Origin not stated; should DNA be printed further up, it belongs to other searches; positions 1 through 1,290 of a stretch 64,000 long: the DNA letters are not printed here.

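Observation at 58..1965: ParA-type partition ATPase fused to a CBM48/AMPK-beta glycogen-binding domain, paired with a membrane-anchored protein: candidate glycogen-granule positioning system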

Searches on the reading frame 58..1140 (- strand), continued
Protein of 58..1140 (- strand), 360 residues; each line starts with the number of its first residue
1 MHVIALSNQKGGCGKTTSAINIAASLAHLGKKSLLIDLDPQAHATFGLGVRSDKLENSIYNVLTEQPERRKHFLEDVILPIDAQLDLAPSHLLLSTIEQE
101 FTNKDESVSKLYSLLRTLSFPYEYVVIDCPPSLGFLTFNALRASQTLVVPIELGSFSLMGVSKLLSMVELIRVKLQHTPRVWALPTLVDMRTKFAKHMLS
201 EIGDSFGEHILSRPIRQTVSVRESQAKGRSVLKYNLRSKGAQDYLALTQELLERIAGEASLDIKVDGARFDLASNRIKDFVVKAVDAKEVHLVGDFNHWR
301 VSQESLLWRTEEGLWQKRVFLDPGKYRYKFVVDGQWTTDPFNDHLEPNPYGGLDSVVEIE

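Call 70: find_homologous_proteins(query=L065:8001-9134:+, max_evalue=1e-60)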
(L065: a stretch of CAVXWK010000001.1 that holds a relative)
Query L065:8001-9134:+ (377 aa): 4469 proteins with E <= 1e-60 among 8000 candidates; the best 120 are listed.
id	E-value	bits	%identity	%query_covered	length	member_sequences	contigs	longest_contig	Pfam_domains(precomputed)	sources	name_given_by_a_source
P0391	9.8e-236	799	95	100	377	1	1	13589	PF00142.25,PF02922.25,PF10609.16,PF16561.12,PF01656.30,PF22058.3,PF13614.13,PF09140.18,PF06564.19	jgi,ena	-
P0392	1.9e-235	799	95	100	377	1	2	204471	PF00142.25,PF02922.25,PF10609.16,PF16561.12,PF01656.30,PF22058.3,PF13614.13,PF09140.18,PF06564.19,PF02374.22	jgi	jgi:chromosome partitioning protein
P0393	2.6e-235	798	96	100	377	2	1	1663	PF00142.25,PF02922.25,PF10609.16,PF16561.12,PF01656.30,PF13614.13,PF09140.18,PF06564.19,PF02374.22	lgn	-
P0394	3.7e-235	798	96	100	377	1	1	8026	PF00142.25,PF02922.25,PF10609.16,PF16561.12,PF01656.30,PF13614.13,PF09140.18,PF06564.19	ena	-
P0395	4.9e-235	797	95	100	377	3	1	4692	PF00142.25,PF02922.25,PF10609.16,PF16561.12,PF01656.30,PF22058.3,PF13614.13,PF09140.18,PF06564.19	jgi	jgi:chromosome partitioning protein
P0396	1.9e-234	795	96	100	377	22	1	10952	PF00142.25,PF02922.25,PF10609.16,PF16561.12,PF01656.30,PF13614.13,PF09140.18,PF06564.19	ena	-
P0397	2.5e-234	795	95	100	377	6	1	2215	PF00142.25,PF02922.25,PF10609.16,PF16561.12,PF01656.30,PF13614.13,PF09140.18,PF06564.19,PF02374.22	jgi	jgi:chromosome partitioning protein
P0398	3.5e-234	794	95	100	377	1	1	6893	PF00142.25,PF02922.25,PF10609.16,PF16561.12,PF01656.30,PF22058.3,PF13614.13,PF09140.18,PF06564.19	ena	-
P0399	3.5e-234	794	96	100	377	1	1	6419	PF00142.25,PF02922.25,PF10609.16,PF16561.12,PF01656.30,PF22058.3,PF13614.13,PF09140.18,PF06564.19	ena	-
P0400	9.0e-234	793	95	100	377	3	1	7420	PF00142.25,PF02922.25,PF10609.16,PF16561.12,PF01656.30,PF13614.13,PF09140.18,PF06564.19,PF02374.22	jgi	-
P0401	1.7e-233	792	95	100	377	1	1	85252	PF00142.25,PF02922.25,PF10609.16,PF16561.12,PF01656.30,PF13614.13,PF09140.18,PF06564.19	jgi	jgi:chromosome partitioning protein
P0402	1.7e-233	792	94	100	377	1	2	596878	PF00142.25,PF02922.25,PF10609.16,PF16561.12,PF01656.30,PF22058.3,PF13614.13,PF09140.18,PF06564.19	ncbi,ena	-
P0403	5.5e-233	790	95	100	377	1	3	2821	PF00142.25,PF02922.25,PF10609.16,PF16561.12,PF01656.30,PF22058.3,PF13614.13,PF09140.18,PF06564.19,PF02374.22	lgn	-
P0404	1.6e-231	786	94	100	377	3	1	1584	PF00142.25,PF02922.25,PF10609.16,PF16561.12,PF01656.30,PF13614.13,PF09140.18,PF06564.19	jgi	jgi:chromosome partitioning protein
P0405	5.4e-231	784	94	100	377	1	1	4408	PF00142.25,PF02922.25,PF10609.16,PF16561.12,PF01656.30,PF13614.13,PF09140.18,PF06564.19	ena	-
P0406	7.8e-231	783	94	100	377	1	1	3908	PF00142.25,PF02922.25,PF10609.16,PF16561.12,PF01656.30,PF22058.3,PF13614.13,PF09140.18,PF06564.19,PF02374.22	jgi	jgi:chromosome partitioning protein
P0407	1.1e-228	776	92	100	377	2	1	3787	PF00142.25,PF02922.25,PF10609.16,PF16561.12,PF01656.30,PF13614.13,PF09140.18,PF06564.19,PF02374.22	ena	-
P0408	4.6e-228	774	91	100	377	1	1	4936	PF00142.25,PF02922.25,PF10609.16,PF16561.12,PF01656.30,PF22058.3,PF13614.13,PF09140.18,PF06564.19,PF02374.22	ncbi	-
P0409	1.1e-225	766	92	100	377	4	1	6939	PF00142.25,PF02922.25,PF10609.16,PF16561.12,PF01656.30,PF22058.3,PF13614.13,PF09140.18,PF06564.19,PF02374.22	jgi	-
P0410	2.1e-225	765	91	100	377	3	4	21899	PF00142.25,PF02922.25,PF10609.16,PF16561.12,PF01656.30,PF22058.3,PF13614.13,PF09140.18,PF06564.19,PF02374.22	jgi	jgi:chromosome partitioning protein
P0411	5.5e-225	764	92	100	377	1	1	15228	PF00142.25,PF02922.25,PF10609.16,PF16561.12,PF01656.30,PF22058.3,PF13614.13,PF09140.18,PF06564.19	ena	-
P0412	2.5e-223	759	90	100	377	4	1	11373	PF00142.25,PF02922.25,PF10609.16,PF16561.12,PF01656.30,PF13614.13,PF09140.18,PF06564.19,PF02374.22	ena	-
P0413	3.6e-223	758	91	100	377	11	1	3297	PF00142.25,PF10609.16,PF16561.12,PF01656.30,PF13614.13,PF09140.18,PF06564.19,PF02374.22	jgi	jgi:chromosome partitioning protein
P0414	6.7e-223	757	89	100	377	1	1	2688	PF00142.25,PF02922.25,PF10609.16,PF16561.12,PF01656.30,PF22058.3,PF13614.13,PF09140.18,PF06564.19,PF02374.22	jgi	-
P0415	2.4e-222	755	90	100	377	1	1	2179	PF00142.25,PF02922.25,PF10609.16,PF16561.12,PF01656.30,PF22058.3,PF13614.13,PF09140.18,PF06564.19,PF02374.22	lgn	-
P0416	9.1e-222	754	90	100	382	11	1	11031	PF00142.25,PF02922.25,PF10609.16,PF16561.12,PF01656.30,PF22058.3,PF13614.13,PF09140.18,PF06564.19,PF02374.22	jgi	jgi:chromosome partitioning protein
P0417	1.0e-221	753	90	100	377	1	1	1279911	PF00142.25,PF02922.25,PF10609.16,PF16561.12,PF01656.30,PF22058.3,PF13614.13,PF09140.18,PF06564.19,PF02374.22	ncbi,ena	-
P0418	1.1e-221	753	89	100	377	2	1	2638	PF00142.25,PF02922.25,PF10609.16,PF16561.12,PF01656.30,PF22058.3,PF13614.13,PF09140.18,PF06564.19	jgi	jgi:chromosome partitioning protein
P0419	2.8e-221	752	89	100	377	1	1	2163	PF00142.25,PF02922.25,PF10609.16,PF16561.12,PF01656.30,PF22058.3,PF13614.13,PF09140.18,PF06564.19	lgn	-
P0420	6.0e-221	751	90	100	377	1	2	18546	PF00142.25,PF02922.25,PF10609.16,PF16561.12,PF01656.30,PF22058.3,PF13614.13,PF09140.18,PF06564.19,PF02374.22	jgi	jgi:chromosome partitioning protein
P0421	8.0e-221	750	89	100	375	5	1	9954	PF00142.25,PF02922.25,PF10609.16,PF16561.12,PF01656.30,PF22058.3,PF13614.13,PF09140.18,PF06564.19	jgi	-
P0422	1.7e-220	749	90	100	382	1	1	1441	PF00142.25,PF02922.25,PF10609.16,PF16561.12,PF01656.30,PF13614.13,PF09140.18,PF06564.19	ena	-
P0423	2.0e-220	749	89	100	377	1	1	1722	PF00142.25,PF10609.16,PF16561.12,PF01656.30,PF13614.13,PF09140.18,PF06564.19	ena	-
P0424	5.8e-220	748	89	100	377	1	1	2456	PF00142.25,PF02922.25,PF10609.16,PF16561.12,PF01656.30,PF22058.3,PF13614.13,PF09140.18,PF06564.19,PF02374.22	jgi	-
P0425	7.7e-220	747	90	100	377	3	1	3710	PF00142.25,PF02922.25,PF10609.16,PF16561.12,PF01656.30,PF22058.3,PF13614.13,PF09140.18,PF06564.19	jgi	jgi:chromosome partitioning protein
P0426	1.5e-219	746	89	100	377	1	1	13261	PF00142.25,PF02922.25,PF10609.16,PF16561.12,PF01656.30,PF22058.3,PF13614.13,PF09140.18,PF06564.19,PF02374.22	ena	-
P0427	2.2e-219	746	88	100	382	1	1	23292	PF00142.25,PF10609.16,PF16561.12,PF01656.30,PF13614.13,PF09140.18,PF06564.19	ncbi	-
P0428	4.5e-219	745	89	100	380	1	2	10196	PF00142.25,PF02922.25,PF10609.16,PF16561.12,PF01656.30,PF22058.3,PF13614.13,PF09140.18,PF06564.19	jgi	jgi:chromosome partitioning protein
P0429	4.6e-219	745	89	100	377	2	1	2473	PF00142.25,PF02922.25,PF10609.16,PF16561.12,PF01656.30,PF13614.13,PF09140.18,PF06564.19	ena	-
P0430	5.3e-219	744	89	100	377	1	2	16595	PF00142.25,PF02922.25,PF10609.16,PF16561.12,PF01656.30,PF13614.13,PF09140.18,PF06564.19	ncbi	-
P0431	1.0e-218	743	89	100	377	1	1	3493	PF00142.25,PF10609.16,PF16561.12,PF01656.30,PF22058.3,PF13614.13,PF09140.18,PF06564.19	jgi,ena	jgi:chromosome partitioning protein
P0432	1.8e-218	743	88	100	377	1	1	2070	PF00142.25,PF02922.25,PF10609.16,PF16561.12,PF01656.30,PF22058.3,PF13614.13,PF09140.18,PF06564.19,PF02374.22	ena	-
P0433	3.8e-218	742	88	100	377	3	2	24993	PF00142.25,PF02922.25,PF10609.16,PF16561.12,PF01656.30,PF13614.13,PF09140.18,PF06564.19,PF02374.22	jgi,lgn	-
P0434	6.3e-218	741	89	100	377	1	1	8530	PF00142.25,PF02922.25,PF10609.16,PF16561.12,PF01656.30,PF13614.13,PF09140.18,PF06564.19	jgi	jgi:chromosome partitioning protein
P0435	1.3e-217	740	88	100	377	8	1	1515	PF00142.25,PF02922.25,PF10609.16,PF16561.12,PF01656.30,PF13614.13,PF09140.18,PF06564.19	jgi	-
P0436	1.3e-217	740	88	100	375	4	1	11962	PF00142.25,PF10609.16,PF16561.12,PF01656.30,PF22058.3,PF13614.13,PF09140.18,PF06564.19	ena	-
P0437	1.3e-217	740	89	100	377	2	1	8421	PF00142.25,PF02922.25,PF10609.16,PF16561.12,PF01656.30,PF13614.13,PF09140.18,PF06564.19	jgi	jgi:chromosome partitioning protein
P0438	1.4e-217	740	88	100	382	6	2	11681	PF00142.25,PF02922.25,PF10609.16,PF16561.12,PF01656.30,PF22058.3,PF13614.13,PF09140.18,PF06564.19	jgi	jgi:chromosome partitioning protein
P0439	1.6e-217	740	88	100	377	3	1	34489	PF00142.25,PF02922.25,PF10609.16,PF16561.12,PF01656.30,PF13614.13,PF09140.18,PF06564.19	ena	-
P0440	1.8e-217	739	88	100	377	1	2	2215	PF00142.25,PF02922.25,PF10609.16,PF16561.12,PF01656.30,PF13614.13,PF09140.18,PF06564.19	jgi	-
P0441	1.9e-217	739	88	100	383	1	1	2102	PF00142.25,PF02922.25,PF10609.16,PF16561.12,PF01656.30,PF22058.3,PF13614.13,PF09140.18,PF06564.19,PF02374.22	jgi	jgi:chromosome partitioning protein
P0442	2.3e-217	739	87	100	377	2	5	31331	PF00142.25,PF02922.25,PF10609.16,PF16561.12,PF01656.30,PF22058.3,PF13614.13,PF09140.18,PF06564.19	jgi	jgi:chromosome partitioning protein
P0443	2.3e-217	739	88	100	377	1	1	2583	PF00142.25,PF02922.25,PF10609.16,PF16561.12,PF01656.30,PF13614.13,PF09140.18,PF06564.19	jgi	jgi:chromosome partitioning protein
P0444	3.5e-217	738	88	100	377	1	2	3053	PF00142.25,PF02922.25,PF10609.16,PF16561.12,PF01656.30,PF22058.3,PF13614.13,PF09140.18,PF06564.19,PF02374.22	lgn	-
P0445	1.3e-216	737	88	100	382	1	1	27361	PF00142.25,PF10609.16,PF16561.12,PF01656.30,PF22058.3,PF13614.13,PF09140.18,PF06564.19,PF02374.22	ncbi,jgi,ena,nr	ncbi:MAG TPA: AAA family ATPase [Thermodesulfobacteriota bacterium]|nr:AAA family ATPase [Thermodesu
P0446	1.7e-216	736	88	100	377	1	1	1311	PF00142.25,PF02922.25,PF10609.16,PF16561.12,PF01656.30,PF13614.13,PF09140.18,PF06564.19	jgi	jgi:chromosome partitioning protein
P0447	2.6e-216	736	88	100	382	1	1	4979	PF00142.25,PF10609.16,PF16561.12,PF01656.30,PF13614.13,PF09140.18,PF06564.19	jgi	jgi:chromosome partitioning protein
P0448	4.0e-216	735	88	100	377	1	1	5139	PF00142.25,PF02922.25,PF10609.16,PF16561.12,PF01656.30,PF22058.3,PF13614.13,PF09140.18,PF06564.19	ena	-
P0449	4.6e-216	735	88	100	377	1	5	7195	PF00142.25,PF02922.25,PF10609.16,PF16561.12,PF01656.30,PF13614.13,PF09140.18,PF06564.19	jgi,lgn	jgi:chromosome partitioning protein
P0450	4.7e-216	735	88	100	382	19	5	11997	PF00142.25,PF02922.25,PF10609.16,PF16561.12,PF01656.30,PF22058.3,PF13614.13,PF09140.18,PF06564.19,PF02374.22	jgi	jgi:chromosome partitioning protein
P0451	4.7e-216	735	88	100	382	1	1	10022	PF00142.25,PF02922.25,PF10609.16,PF16561.12,PF01656.30,PF22058.3,PF13614.13,PF09140.18,PF06564.19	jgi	jgi:chromosome partitioning protein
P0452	8.0e-216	734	87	100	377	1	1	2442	PF00142.25,PF10609.16,PF16561.12,PF01656.30,PF22058.3,PF13614.13,PF09140.18,PF06564.19,PF02374.22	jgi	jgi:chromosome partitioning protein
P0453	8.5e-216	734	87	100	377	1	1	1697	PF00142.25,PF10609.16,PF16561.12,PF01656.30,PF22058.3,PF13614.13,PF09140.18,PF06564.19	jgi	jgi:chromosome partitioning protein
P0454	8.6e-216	734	88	100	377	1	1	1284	PF00142.25,PF02922.25,PF10609.16,PF16561.12,PF01656.30,PF13614.13,PF09140.18,PF06564.19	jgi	jgi:chromosome partitioning protein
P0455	8.8e-216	734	86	100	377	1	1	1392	PF00142.25,PF02922.25,PF10609.16,PF16561.12,PF01656.30,PF22058.3,PF13614.13,PF09140.18,PF06564.19,PF02374.22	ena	-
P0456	1.6e-215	733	87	100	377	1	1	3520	PF00142.25,PF02922.25,PF10609.16,PF16561.12,PF01656.30,PF13614.13,PF09140.18,PF06564.19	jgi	jgi:chromosome partitioning protein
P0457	1.7e-215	733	87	100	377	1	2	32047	PF00142.25,PF02922.25,PF10609.16,PF16561.12,PF01656.30,PF13614.13,PF09140.18,PF06564.19,PF02374.22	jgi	jgi:chromosome partitioning protein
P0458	2.3e-215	732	87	100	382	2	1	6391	PF00142.25,PF02922.25,PF10609.16,PF16561.12,PF01656.30,PF22058.3,PF13614.13,PF09140.18,PF06564.19,PF02374.22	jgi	jgi:chromosome partitioning protein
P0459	2.4e-215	732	87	100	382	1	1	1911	PF00142.25,PF02922.25,PF10609.16,PF16561.12,PF01656.30,PF13614.13,PF09140.18,PF06564.19,PF02374.22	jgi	-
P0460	4.3e-215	732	88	100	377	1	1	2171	PF00142.25,PF10609.16,PF16561.12,PF01656.30,PF13614.13,PF09140.18,PF06564.19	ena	-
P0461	4.4e-215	732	86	100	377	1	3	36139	PF00142.25,PF02922.25,PF10609.16,PF16561.12,PF01656.30,PF13614.13,PF09140.18,PF06564.19,PF02374.22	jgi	jgi:chromosome partitioning protein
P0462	5.8e-215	731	87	100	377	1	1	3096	PF00142.25,PF02922.25,PF10609.16,PF16561.12,PF01656.30,PF13614.13,PF09140.18,PF06564.19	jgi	jgi:chromosome partitioning protein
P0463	6.2e-215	731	88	100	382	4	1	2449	PF00142.25,PF02922.25,PF10609.16,PF16561.12,PF01656.30,PF22058.3,PF13614.13,PF09140.18,PF06564.19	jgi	-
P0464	8.1e-215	731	87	100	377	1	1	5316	PF00142.25,PF02922.25,PF10609.16,PF16561.12,PF01656.30,PF13614.13,PF09140.18,PF06564.19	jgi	jgi:chromosome partitioning protein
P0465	8.4e-215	731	88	100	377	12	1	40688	PF00142.25,PF02922.25,PF10609.16,PF16561.12,PF01656.30,PF22058.3,PF13614.13,PF09140.18,PF06564.19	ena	-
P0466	1.2e-214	730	89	100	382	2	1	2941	PF00142.25,PF02922.25,PF10609.16,PF16561.12,PF01656.30,PF22058.3,PF13614.13,PF09140.18,PF06564.19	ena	-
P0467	1.4e-214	730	87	100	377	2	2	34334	PF00142.25,PF02922.25,PF10609.16,PF16561.12,PF01656.30,PF13614.13,PF09140.18,PF06564.19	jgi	jgi:chromosome partitioning protein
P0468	2.1e-214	729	86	100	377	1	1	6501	PF00142.25,PF02922.25,PF10609.16,PF16561.12,PF01656.30,PF22058.3,PF13614.13,PF09140.18,PF06564.19,PF02374.22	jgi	jgi:chromosome partitioning protein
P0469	2.2e-214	729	87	100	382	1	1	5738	PF00142.25,PF10609.16,PF16561.12,PF01656.30,PF13614.13,PF09140.18,PF06564.19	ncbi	-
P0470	2.9e-214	729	88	100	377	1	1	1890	PF00142.25,PF02922.25,PF10609.16,PF16561.12,PF01656.30,PF22058.3,PF13614.13,PF09140.18,PF06564.19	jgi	jgi:chromosome partitioning protein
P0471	2.9e-214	729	87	100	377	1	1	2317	PF00142.25,PF02922.25,PF10609.16,PF16561.12,PF01656.30,PF13614.13,PF09140.18,PF06564.19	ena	-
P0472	3.1e-214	729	86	100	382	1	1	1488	PF00142.25,PF02922.25,PF10609.16,PF16561.12,PF01656.30,PF13614.13,PF09140.18,PF06564.19,PF02374.22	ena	-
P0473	5.0e-214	728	87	100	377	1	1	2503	PF00142.25,PF02922.25,PF10609.16,PF16561.12,PF01656.30,PF13614.13,PF09140.18,PF06564.19,PF02374.22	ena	-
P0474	6.0e-214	728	88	100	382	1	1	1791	PF00142.25,PF02922.25,PF10609.16,PF16561.12,PF01656.30,PF22058.3,PF13614.13,PF09140.18,PF06564.19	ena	-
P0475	7.7e-214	727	87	100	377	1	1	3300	PF00142.25,PF10609.16,PF16561.12,PF01656.30,PF13614.13,PF09140.18,PF06564.19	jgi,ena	-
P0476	2.0e-213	726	86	100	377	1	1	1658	PF00142.25,PF10609.16,PF16561.12,PF01656.30,PF22058.3,PF13614.13,PF09140.18,PF06564.19,PF02374.22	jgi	jgi:chromosome partitioning protein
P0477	2.1e-213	726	88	100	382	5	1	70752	PF00142.25,PF02922.25,PF10609.16,PF16561.12,PF01656.30,PF22058.3,PF13614.13,PF09140.18,PF06564.19,PF02374.22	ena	-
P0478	2.9e-213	726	87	100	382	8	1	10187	PF00142.25,PF02922.25,PF10609.16,PF16561.12,PF01656.30,PF22058.3,PF13614.13,PF09140.18,PF06564.19,PF02374.22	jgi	-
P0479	2.9e-213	726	86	100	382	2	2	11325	PF00142.25,PF02922.25,PF10609.16,PF16561.12,PF01656.30,PF22058.3,PF13614.13,PF09140.18,PF06564.19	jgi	jgi:chromosome partitioning protein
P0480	3.8e-213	725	87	100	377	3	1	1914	PF00142.25,PF10609.16,PF16561.12,PF01656.30,PF13614.13,PF09140.18,PF06564.19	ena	-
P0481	3.8e-213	725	88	100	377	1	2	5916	PF00142.25,PF02922.25,PF10609.16,PF16561.12,PF01656.30,PF22058.3,PF13614.13,PF09140.18,PF06564.19,PF02374.22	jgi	jgi:chromosome partitioning protein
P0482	1.4e-212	723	86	100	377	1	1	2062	PF00142.25,PF10609.16,PF16561.12,PF01656.30,PF22058.3,PF13614.13,PF09140.18,PF06564.19,PF02374.22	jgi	jgi:chromosome partitioning protein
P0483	2.0e-212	723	86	100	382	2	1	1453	PF00142.25,PF02922.25,PF10609.16,PF16561.12,PF01656.30,PF13614.13,PF09140.18,PF06564.19,PF02374.22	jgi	jgi:chromosome partitioning protein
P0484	2.6e-212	722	86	100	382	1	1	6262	PF00142.25,PF02922.25,PF10609.16,PF16561.12,PF01656.30,PF22058.3,PF13614.13,PF09140.18,PF06564.19,PF02374.22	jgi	jgi:chromosome partitioning protein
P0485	2.7e-212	722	87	100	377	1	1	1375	PF00142.25,PF02922.25,PF10609.16,PF16561.12,PF01656.30,PF13614.13,PF09140.18,PF06564.19,PF02374.22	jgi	jgi:chromosome partitioning protein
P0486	5.1e-212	721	86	100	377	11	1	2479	PF00142.25,PF02922.25,PF10609.16,PF16561.12,PF01656.30,PF22058.3,PF13614.13,PF09140.18,PF06564.19,PF02374.22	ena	-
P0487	5.9e-212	721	96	90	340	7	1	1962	PF02922.25,PF16561.12,PF13614.13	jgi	jgi:chromosome partitioning protein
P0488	6.0e-212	721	87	100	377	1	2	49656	PF00142.25,PF02922.25,PF10609.16,PF16561.12,PF01656.30,PF13614.13,PF09140.18,PF06564.19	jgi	jgi:chromosome partitioning protein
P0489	1.4e-211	720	87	100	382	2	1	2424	PF00142.25,PF02922.25,PF10609.16,PF16561.12,PF01656.30,PF22058.3,PF13614.13,PF09140.18,PF06564.19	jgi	-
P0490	2.5e-211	719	86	100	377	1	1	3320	PF00142.25,PF10609.16,PF16561.12,PF01656.30,PF13614.13,PF09140.18,PF06564.19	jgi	-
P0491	3.4e-211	719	86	100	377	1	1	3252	PF00142.25,PF10609.16,PF16561.12,PF01656.30,PF13614.13,PF09140.18,PF06564.19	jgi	-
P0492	6.7e-211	718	85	100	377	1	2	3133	PF00142.25,PF02922.25,PF10609.16,PF16561.12,PF01656.30,PF13614.13,PF09140.18,PF06564.19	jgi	jgi:chromosome partitioning protein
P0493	6.8e-211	718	86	100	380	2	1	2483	PF00142.25,PF02922.25,PF10609.16,PF16561.12,PF01656.30,PF22058.3,PF13614.13,PF09140.18,PF06564.19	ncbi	-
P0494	9.0e-211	717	85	100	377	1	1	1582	PF00142.25,PF02922.25,PF10609.16,PF16561.12,PF01656.30,PF13614.13,PF09140.18,PF06564.19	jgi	-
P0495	1.7e-210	716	85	100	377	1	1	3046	PF00142.25,PF02922.25,PF10609.16,PF16561.12,PF01656.30,PF13614.13,PF09140.18,PF06564.19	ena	-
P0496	1.8e-210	716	87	100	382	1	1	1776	PF00142.25,PF02922.25,PF10609.16,PF16561.12,PF01656.30,PF22058.3,PF13614.13,PF09140.18,PF06564.19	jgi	-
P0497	4.6e-210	715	85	100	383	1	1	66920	PF00142.25,PF02922.25,PF10609.16,PF16561.12,PF01656.30,PF22058.3,PF13614.13,PF09140.18,PF06564.19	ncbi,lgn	-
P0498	5.9e-210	715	85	100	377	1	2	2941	PF00142.25,PF10609.16,PF16561.12,PF01656.30,PF22058.3,PF13614.13,PF09140.18,PF06564.19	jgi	jgi:chromosome partitioning protein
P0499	1.6e-209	713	86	100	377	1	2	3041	PF00142.25,PF10609.16,PF16561.12,PF01656.30,PF13614.13,PF09140.18,PF06564.19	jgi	-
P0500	2.1e-209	713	85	100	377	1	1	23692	PF00142.25,PF02922.25,PF10609.16,PF16561.12,PF01656.30,PF22058.3,PF13614.13,PF09140.18,PF06564.19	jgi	jgi:chromosome partitioning protein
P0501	4.3e-209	712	84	100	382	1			PF00142.25,PF02922.25,PF10609.16,PF16561.12,PF01656.30,PF22058.3,PF13614.13,PF09140.18,PF06564.19,PF02374.22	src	-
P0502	5.9e-209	711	85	100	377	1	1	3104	PF00142.25,PF10609.16,PF16561.12,PF01656.30,PF13614.13,PF09140.18,PF06564.19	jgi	-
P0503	6.6e-209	711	91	93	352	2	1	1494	PF02922.25,PF16561.12,PF01656.30,PF13614.13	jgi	-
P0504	1.0e-208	711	84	100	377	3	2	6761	PF00142.25,PF02922.25,PF10609.16,PF16561.12,PF01656.30,PF22058.3,PF13614.13,PF09140.18,PF06564.19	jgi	jgi:chromosome partitioning protein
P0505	2.8e-207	706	84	100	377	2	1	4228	PF00142.25,PF10609.16,PF16561.12,PF01656.30,PF22058.3,PF13614.13,PF09140.18,PF06564.19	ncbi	-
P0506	5.5e-207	705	85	100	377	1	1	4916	PF00142.25,PF02922.25,PF10609.16,PF16561.12,PF01656.30,PF13614.13,PF09140.18,PF06564.19,PF02374.22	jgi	jgi:chromosome partitioning protein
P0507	5.6e-207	705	85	100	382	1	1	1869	PF00142.25,PF02922.25,PF10609.16,PF16561.12,PF01656.30,PF22058.3,PF13614.13,PF09140.18,PF06564.19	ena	-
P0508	1.0e-203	694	82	100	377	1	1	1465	PF00142.25,PF10609.16,PF16561.12,PF01656.30,PF13614.13,PF09140.18,PF06564.19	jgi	jgi:chromosome partitioning protein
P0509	3.1e-203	693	83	100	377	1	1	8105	PF00142.25,PF02922.25,PF10609.16,PF16561.12,PF01656.30,PF13614.13,PF09140.18,PF06564.19,PF02374.22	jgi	jgi:chromosome partitioning protein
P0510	2.7e-202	689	80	100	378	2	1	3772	PF00142.25,PF10609.16,PF16561.12,PF01656.30,PF22058.3,PF13614.13,PF09140.18,PF06564.19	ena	-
